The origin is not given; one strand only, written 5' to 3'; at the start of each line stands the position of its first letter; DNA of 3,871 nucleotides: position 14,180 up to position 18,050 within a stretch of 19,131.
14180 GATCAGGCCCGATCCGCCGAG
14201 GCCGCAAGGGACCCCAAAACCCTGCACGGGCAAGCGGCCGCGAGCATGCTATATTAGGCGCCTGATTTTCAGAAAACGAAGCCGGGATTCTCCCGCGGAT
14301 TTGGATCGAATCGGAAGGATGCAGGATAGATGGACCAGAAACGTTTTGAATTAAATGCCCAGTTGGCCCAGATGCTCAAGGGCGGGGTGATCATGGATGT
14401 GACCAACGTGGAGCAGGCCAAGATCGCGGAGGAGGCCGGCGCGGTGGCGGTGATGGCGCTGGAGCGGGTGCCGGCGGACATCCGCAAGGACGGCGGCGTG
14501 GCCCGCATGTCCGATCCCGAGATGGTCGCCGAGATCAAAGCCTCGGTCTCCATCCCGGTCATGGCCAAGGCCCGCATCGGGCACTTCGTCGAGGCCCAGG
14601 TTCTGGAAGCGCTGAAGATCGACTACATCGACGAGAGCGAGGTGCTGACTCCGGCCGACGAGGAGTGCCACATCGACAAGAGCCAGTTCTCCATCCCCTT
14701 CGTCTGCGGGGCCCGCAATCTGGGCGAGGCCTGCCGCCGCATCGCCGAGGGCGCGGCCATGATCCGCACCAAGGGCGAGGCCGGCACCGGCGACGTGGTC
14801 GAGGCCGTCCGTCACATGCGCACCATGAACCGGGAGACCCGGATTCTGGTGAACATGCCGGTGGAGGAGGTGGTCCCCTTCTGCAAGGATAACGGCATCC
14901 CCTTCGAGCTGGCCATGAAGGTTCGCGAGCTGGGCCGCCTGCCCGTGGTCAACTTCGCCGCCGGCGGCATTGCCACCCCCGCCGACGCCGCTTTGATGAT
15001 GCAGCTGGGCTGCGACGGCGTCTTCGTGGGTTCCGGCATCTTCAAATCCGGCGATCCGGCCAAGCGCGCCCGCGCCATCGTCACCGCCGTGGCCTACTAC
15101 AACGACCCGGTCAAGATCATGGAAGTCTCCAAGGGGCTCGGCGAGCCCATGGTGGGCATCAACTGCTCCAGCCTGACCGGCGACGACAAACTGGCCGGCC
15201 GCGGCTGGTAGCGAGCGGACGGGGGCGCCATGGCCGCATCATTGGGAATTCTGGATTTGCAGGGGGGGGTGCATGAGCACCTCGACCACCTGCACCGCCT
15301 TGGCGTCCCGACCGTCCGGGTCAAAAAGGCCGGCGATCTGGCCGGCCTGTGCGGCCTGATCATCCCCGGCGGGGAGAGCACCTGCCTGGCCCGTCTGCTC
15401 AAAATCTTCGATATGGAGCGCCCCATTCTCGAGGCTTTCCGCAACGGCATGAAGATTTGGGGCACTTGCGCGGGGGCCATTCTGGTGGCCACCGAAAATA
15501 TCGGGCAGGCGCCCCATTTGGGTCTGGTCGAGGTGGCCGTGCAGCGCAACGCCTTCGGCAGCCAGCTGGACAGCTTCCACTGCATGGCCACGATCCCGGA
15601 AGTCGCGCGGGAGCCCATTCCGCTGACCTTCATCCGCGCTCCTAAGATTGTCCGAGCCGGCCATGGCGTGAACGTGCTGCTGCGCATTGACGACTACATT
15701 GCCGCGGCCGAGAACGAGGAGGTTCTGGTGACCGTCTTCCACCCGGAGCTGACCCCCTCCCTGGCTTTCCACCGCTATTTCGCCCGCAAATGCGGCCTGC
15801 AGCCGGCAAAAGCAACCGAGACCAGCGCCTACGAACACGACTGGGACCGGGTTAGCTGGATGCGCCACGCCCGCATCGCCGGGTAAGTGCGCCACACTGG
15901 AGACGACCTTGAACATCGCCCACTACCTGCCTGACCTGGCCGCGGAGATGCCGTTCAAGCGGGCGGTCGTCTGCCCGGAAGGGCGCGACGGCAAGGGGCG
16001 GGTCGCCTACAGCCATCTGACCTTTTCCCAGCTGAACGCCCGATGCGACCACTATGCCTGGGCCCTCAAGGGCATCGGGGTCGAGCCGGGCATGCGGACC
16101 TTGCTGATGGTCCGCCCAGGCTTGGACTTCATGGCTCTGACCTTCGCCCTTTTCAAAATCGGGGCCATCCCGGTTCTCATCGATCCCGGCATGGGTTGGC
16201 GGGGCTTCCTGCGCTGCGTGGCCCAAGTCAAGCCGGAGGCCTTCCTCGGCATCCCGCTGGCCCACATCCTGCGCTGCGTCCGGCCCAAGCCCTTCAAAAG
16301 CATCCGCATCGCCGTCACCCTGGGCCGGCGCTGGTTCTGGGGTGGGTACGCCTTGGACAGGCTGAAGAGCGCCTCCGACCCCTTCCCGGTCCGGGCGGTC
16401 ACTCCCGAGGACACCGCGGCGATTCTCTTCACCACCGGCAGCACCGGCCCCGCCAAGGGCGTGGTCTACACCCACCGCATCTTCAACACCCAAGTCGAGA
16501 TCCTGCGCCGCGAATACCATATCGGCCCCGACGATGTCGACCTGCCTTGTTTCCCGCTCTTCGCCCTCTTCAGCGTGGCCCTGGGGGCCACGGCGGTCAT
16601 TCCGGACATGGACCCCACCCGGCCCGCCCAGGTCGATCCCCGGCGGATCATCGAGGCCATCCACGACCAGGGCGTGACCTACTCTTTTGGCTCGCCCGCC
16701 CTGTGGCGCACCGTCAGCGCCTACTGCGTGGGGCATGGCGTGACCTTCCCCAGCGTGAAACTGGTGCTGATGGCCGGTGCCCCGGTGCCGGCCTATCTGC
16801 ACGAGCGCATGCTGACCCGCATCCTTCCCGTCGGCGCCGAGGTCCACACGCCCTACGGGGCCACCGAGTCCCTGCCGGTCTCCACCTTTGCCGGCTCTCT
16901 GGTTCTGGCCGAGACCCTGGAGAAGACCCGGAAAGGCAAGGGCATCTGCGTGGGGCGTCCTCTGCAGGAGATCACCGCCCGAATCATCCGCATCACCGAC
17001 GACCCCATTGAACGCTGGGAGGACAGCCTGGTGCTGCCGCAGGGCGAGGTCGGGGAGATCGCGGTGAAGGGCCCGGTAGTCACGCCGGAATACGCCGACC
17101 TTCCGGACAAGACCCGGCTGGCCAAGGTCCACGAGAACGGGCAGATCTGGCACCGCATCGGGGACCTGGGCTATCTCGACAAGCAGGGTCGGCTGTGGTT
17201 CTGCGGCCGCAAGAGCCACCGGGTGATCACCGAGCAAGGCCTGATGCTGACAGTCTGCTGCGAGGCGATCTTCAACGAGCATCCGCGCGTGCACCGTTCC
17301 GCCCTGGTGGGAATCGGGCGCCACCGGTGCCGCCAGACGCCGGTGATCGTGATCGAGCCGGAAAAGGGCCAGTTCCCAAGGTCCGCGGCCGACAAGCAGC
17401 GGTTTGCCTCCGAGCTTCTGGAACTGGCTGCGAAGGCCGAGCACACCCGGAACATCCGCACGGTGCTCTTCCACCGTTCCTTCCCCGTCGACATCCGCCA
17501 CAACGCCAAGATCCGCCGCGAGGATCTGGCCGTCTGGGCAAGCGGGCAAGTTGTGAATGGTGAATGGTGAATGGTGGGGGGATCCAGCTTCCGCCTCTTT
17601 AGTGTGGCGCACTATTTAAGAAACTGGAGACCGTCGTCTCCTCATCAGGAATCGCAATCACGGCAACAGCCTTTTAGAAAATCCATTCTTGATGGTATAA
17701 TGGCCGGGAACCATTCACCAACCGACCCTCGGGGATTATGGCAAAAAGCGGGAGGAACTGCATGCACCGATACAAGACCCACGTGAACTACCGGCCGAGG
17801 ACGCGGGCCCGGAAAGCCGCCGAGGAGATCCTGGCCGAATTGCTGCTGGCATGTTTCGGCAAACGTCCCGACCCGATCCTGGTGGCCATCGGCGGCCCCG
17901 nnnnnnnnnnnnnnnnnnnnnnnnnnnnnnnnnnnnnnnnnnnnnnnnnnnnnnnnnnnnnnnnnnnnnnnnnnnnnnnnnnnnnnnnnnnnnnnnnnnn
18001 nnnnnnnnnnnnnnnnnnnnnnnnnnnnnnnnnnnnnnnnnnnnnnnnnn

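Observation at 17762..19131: In-frame fusion of a uridine-kinase/PRK-family P-loop kinase domain to a DHDPS/NAL-family aldolase domain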

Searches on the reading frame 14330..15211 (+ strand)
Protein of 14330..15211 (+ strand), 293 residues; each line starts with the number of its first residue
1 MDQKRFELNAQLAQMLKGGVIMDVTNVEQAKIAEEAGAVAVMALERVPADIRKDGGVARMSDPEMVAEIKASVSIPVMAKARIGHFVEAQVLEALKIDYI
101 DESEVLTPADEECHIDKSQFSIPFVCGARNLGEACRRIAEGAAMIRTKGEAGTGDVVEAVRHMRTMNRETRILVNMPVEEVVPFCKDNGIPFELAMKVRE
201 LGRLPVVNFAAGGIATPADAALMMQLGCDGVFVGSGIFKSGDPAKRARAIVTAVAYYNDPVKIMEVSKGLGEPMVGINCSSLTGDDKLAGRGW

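Call 10: search_protein_families(library=pfam, proteins=[window:14330-15211:+], max_evalue=0.001)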
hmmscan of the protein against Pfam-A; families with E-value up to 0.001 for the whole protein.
window:14330-15211:+ (293 aa): 4 families
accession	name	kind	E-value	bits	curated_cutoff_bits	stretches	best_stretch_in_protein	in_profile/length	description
PF01680.23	SOR_SNZ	-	4.6e-105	350.4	27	1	6-211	2-207/207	SOR/SNZ family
PF05690.20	ThiG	-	6.7e-10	39.2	23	1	198-255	171-225/247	Thiazole biosynthesis protein ThiG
PF00977.27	His_biosynth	-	0.00014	21.8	23.6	0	150-239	142-224/228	Histidine biosynthesis protein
PF01207.24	Dus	-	0.00056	19.6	20.4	0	203-237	182-217/311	Dihydrouridine synthase (Dus)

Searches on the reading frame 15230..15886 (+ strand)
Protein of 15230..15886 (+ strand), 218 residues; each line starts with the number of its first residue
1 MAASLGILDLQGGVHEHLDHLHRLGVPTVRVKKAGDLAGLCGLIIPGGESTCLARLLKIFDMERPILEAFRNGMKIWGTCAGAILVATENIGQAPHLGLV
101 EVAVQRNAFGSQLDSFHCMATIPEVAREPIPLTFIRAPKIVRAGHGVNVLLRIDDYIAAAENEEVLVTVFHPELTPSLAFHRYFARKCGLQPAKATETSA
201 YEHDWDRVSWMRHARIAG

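Call 10: search_protein_families(library=pfam, proteins=[window:15230-15886:+], max_evalue=0.001)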
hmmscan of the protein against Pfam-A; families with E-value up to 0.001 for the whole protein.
window:15230-15886:+ (218 aa): 3 families
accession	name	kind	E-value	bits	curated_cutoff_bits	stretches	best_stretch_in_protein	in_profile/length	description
PF01174.25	SNO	-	1.1e-44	153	27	1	7-188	1-186/188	SNO glutamine amidotransferase family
PF03575.23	Peptidase_S51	-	2.7e-05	24.4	23.9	1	18-89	63-132/206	Peptidase family S51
PF07685.20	GATase_3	-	0.00078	19.6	27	0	31-86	30-88/196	CobB/CobQ-like glutamine amidotransferase domain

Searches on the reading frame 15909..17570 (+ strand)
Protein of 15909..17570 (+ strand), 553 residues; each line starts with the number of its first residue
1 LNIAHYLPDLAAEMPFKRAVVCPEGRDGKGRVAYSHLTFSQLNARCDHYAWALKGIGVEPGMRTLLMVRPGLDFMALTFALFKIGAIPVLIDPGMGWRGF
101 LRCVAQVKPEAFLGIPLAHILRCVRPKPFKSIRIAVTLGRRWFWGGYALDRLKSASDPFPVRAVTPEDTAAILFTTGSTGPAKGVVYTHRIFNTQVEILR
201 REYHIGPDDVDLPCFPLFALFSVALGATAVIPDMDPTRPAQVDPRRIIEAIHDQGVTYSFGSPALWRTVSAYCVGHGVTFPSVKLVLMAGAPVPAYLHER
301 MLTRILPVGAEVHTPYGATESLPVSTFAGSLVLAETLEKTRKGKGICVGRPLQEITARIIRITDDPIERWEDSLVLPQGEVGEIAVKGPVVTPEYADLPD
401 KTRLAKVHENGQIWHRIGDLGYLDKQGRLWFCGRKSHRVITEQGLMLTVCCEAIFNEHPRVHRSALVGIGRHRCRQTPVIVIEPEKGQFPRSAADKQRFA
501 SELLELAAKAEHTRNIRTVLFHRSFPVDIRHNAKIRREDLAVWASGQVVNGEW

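Call 10: search_protein_families(library=pfam, proteins=[window:15909-17570:+], max_evalue=0.001)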
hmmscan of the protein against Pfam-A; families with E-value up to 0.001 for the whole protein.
window:15909-17570:+ (553 aa): 1 family
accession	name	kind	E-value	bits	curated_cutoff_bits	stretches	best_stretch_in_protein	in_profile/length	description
PF00501.34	AMP-binding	-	3.7e-48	164.7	29.9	1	13-395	7-383/384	AMP-binding enzyme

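Call 75: search_protein_families(library=padloc, proteins=[window:15909-17570:+], max_evalue=0.001)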
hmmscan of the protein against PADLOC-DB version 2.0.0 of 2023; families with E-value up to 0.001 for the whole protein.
window:15909-17570:+ (553 aa): 0 families

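Call 77: search_protein_families(library=ncbifam, proteins=[window:15909-17570:+], max_evalue=0.00001)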
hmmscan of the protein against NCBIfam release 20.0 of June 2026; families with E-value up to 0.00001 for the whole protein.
window:15909-17570:+ (553 aa): 84 families (the best 25 are shown)
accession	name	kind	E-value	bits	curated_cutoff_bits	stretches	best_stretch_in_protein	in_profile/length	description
NF006754.0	PRK09274.1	equivalog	2.3e-210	699.5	478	1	1-548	5-551/555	fatty acid CoA ligase family protein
NF045786.1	OlefBLtnSynXan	equivalog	3.8e-178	593.3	900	1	2-545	2-542/544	olefin beta-lactone synthetase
NF045785.1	OlefBLtnSynShew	equivalog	1e-156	522.6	850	1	1-544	1-551/552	olefin beta-lactone synthetase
NF004837.0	PRK06187.1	subfamily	9.6e-54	182.5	476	1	152-490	155-477/531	long-chain-fatty-acid--CoA ligase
TIGR01733.1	AA-adenyl-dom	subfamily_domain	3.3e-32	111.8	317.4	1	38-439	1-382/409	amino acid adenylation domain-containing protein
NF005702.0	PRK07514.1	subfamily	3.2e-30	104.9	558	1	36-489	29-454/506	malonyl-CoA synthase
NF005858.0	PRK07787.1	subfamily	1.5e-28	99.5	575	1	164-479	126-418/471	acyl-CoA synthetase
NF005801.1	PRK07656.1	equivalog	2.7e-27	95.6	657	1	36-474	26-442/500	FadD3 family acyl-CoA ligase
NF006182.0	PRK08316.1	subfamily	5.6e-27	94.4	663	1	12-474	22-456/523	fatty acyl-CoA synthetase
NF009233.0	PRK12583.1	subfamily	2.2e-26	92.4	832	1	164-472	198-487/558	fatty acid CoA ligase family protein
NF005857.1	PRK07786.1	exception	2.5e-26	92.3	733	1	36-488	34-466/513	fatty-acid--CoA ligase FadD5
NF052269.1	Staph_lig_FadD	equivalog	7.1e-26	90.6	650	1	155-474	138-432/499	long-chain-fatty-acid--CoA ligase FadD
NF004114.0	PRK05605.1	equivalog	1.1e-25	90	766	1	160-488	214-522/575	long-chain-fatty-acid--CoA ligase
NF006181.0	PRK08314.1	subfamily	4.5e-25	87.9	705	1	160-476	197-493/563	long-chain-fatty-acid--CoA ligase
NF002966.0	PRK03640.1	equivalog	8.3e-25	87.3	556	1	161-482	135-429/483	o-succinylbenzoate--CoA ligase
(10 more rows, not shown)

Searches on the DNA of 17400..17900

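Call 34: search_rna_families(source=window, start=17400, end=17900, threshold=evalue, max_evalue=5)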
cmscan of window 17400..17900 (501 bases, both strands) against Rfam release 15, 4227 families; matches with E-value up to 5: 0.
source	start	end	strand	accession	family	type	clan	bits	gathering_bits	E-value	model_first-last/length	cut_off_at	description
